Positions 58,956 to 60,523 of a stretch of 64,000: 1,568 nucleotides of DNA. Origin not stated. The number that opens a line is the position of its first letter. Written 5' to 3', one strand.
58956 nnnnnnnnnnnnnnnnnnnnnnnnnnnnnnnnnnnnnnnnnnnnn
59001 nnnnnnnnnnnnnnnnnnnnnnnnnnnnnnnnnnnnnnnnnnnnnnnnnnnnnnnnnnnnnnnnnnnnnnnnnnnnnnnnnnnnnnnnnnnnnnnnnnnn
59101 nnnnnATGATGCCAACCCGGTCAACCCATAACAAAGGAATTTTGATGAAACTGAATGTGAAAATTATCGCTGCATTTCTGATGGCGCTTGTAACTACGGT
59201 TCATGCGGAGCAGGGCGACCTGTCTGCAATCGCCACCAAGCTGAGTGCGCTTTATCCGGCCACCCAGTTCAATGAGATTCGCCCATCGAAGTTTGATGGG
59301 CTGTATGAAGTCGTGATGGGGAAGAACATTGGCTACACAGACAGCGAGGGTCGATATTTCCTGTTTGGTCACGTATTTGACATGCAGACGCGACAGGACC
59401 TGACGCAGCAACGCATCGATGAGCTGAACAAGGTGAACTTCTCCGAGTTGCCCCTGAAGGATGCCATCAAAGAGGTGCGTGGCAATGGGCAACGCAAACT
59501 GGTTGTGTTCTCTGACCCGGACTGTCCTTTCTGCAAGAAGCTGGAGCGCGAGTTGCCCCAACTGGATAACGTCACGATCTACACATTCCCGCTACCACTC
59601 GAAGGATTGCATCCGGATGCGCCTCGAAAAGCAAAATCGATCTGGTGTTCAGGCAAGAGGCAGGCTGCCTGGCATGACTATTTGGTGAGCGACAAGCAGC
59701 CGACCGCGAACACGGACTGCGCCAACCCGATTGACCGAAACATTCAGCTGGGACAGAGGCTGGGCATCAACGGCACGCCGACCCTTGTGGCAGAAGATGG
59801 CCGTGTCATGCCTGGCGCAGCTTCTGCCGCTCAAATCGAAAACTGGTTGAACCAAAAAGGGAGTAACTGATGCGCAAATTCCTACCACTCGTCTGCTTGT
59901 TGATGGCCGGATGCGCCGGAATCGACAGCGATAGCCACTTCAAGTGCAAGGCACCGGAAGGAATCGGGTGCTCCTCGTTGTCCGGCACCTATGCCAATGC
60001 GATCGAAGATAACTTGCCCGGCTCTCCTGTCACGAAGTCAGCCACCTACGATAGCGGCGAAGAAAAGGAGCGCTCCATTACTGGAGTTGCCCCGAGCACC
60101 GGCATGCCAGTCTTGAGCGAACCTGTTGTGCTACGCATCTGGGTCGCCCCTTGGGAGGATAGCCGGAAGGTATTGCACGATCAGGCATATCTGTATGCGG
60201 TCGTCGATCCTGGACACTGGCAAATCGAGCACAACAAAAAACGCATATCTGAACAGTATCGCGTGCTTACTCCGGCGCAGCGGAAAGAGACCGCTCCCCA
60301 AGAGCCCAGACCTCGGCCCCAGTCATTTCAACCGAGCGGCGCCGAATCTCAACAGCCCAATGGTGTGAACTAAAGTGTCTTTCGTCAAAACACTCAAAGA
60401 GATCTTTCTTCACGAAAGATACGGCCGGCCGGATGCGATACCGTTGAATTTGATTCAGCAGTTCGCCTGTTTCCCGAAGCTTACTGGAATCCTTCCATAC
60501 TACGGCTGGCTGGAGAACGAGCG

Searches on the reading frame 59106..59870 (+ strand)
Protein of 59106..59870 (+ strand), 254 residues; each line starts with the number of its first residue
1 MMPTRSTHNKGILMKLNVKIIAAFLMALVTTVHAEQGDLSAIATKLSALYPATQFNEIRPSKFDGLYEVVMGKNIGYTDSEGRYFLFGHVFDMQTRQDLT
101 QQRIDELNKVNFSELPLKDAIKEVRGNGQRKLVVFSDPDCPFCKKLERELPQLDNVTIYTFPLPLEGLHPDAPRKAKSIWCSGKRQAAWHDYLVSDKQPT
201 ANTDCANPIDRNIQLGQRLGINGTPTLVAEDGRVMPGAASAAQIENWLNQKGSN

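Call 5: search_protein_families(library=pfam, proteins=[window:59106-59870:+], max_evalue=0.01)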
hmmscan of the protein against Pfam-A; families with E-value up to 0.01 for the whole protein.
window:59106-59870:+ (254 aa): 4 families
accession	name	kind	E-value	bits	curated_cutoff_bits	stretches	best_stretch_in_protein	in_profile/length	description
PF13098.12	Thioredoxin_2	-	7.1e-28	97.4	27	1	125-248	2-104/104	Thioredoxin-like domain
PF10411.14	DsbC_N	-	5.8e-19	67.9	25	1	36-101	4-70/70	Disulfide bond isomerase protein N-terminal domain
PF01323.26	DSBA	-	1.9e-08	34.8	25.6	1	204-246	147-188/191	DSBA-like thioredoxin domain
PF13462.12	Thioredoxin_4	-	9.7e-05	23.1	23.2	0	130-154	15-39/165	Thioredoxin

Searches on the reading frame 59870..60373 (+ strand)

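Call 5: search_protein_families(library=pfam, proteins=[window:59870-60373:+], max_evalue=0.01)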
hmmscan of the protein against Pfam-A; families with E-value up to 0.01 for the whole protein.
window:59870-60373:+ (167 aa): 1 family
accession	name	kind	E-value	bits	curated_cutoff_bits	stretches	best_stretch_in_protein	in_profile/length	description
PF09676.15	TraV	-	6.8e-14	53.4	21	1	68-117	78-128/128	Type IV conjugative transfer system lipoprotein (TraV)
